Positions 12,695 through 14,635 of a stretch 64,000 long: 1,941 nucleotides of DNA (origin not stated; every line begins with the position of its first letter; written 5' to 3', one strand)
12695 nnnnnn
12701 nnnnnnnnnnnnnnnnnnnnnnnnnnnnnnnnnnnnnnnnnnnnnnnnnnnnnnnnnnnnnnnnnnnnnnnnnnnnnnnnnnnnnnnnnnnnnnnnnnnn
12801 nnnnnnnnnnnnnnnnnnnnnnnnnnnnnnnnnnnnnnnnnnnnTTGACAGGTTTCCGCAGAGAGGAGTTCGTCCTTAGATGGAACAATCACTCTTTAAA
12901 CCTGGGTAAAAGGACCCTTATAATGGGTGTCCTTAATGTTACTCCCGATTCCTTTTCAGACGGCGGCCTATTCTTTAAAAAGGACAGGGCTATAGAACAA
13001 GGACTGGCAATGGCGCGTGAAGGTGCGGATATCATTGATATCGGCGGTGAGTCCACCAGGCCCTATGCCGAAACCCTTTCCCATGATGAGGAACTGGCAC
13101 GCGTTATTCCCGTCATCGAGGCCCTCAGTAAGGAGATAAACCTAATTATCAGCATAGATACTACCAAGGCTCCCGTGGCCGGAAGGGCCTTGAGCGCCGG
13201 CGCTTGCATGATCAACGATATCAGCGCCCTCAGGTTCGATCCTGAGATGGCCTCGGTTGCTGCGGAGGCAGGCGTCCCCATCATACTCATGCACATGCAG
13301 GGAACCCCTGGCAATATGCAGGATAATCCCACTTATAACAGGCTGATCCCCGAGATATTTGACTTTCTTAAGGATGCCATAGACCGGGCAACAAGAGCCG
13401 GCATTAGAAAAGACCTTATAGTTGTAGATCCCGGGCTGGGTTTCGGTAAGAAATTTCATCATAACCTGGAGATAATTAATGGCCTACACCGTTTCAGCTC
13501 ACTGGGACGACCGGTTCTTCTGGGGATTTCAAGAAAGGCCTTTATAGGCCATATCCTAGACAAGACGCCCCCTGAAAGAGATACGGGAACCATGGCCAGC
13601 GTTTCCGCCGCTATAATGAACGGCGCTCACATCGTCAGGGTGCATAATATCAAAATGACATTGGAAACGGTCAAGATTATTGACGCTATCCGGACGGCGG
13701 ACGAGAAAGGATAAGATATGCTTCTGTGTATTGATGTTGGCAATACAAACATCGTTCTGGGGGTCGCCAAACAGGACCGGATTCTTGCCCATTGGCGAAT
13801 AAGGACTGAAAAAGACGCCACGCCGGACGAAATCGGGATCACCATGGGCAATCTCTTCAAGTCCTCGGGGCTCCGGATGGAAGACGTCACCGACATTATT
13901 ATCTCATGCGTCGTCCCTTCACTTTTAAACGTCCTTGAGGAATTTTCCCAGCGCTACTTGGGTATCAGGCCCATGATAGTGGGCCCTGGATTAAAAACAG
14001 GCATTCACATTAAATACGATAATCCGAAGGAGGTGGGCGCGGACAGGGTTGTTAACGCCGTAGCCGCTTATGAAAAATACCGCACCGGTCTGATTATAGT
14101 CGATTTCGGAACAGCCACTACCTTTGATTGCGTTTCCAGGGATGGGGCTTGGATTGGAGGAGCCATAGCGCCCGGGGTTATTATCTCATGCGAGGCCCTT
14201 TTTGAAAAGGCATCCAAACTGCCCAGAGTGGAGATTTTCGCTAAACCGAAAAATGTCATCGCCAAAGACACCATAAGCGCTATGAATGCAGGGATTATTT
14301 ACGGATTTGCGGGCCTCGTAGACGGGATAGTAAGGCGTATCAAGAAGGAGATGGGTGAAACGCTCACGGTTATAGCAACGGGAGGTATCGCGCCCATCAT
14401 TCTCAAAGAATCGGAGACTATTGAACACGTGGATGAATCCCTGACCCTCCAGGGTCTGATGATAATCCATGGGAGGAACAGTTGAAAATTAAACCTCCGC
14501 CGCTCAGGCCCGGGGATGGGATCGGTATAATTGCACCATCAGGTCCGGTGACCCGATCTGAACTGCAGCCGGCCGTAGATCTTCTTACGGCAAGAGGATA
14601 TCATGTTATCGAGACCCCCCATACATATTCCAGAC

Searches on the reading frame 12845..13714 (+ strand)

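Call 42: search_protein_families(library=pfam, proteins=[window:12845-13714:+], max_evalue=0.00001)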
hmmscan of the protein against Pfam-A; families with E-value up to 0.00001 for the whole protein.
window:12845-13714:+ (289 aa): 1 family
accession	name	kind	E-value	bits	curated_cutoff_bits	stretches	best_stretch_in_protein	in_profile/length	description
PF00809.28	Pterin_bind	-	7e-86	288.3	25.5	1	27-267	1-244/244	Pterin binding enzyme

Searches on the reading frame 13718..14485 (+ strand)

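Call 42: search_protein_families(library=pfam, proteins=[window:13718-14485:+], max_evalue=0.00001)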
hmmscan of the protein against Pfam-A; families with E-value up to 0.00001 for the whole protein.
window:13718-14485:+ (255 aa): 1 family
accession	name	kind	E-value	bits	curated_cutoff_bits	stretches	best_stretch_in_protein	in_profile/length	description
PF03309.20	Pan_kinase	-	3.8e-75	252.7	24.7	1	2-207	1-205/205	Type III pantothenate kinase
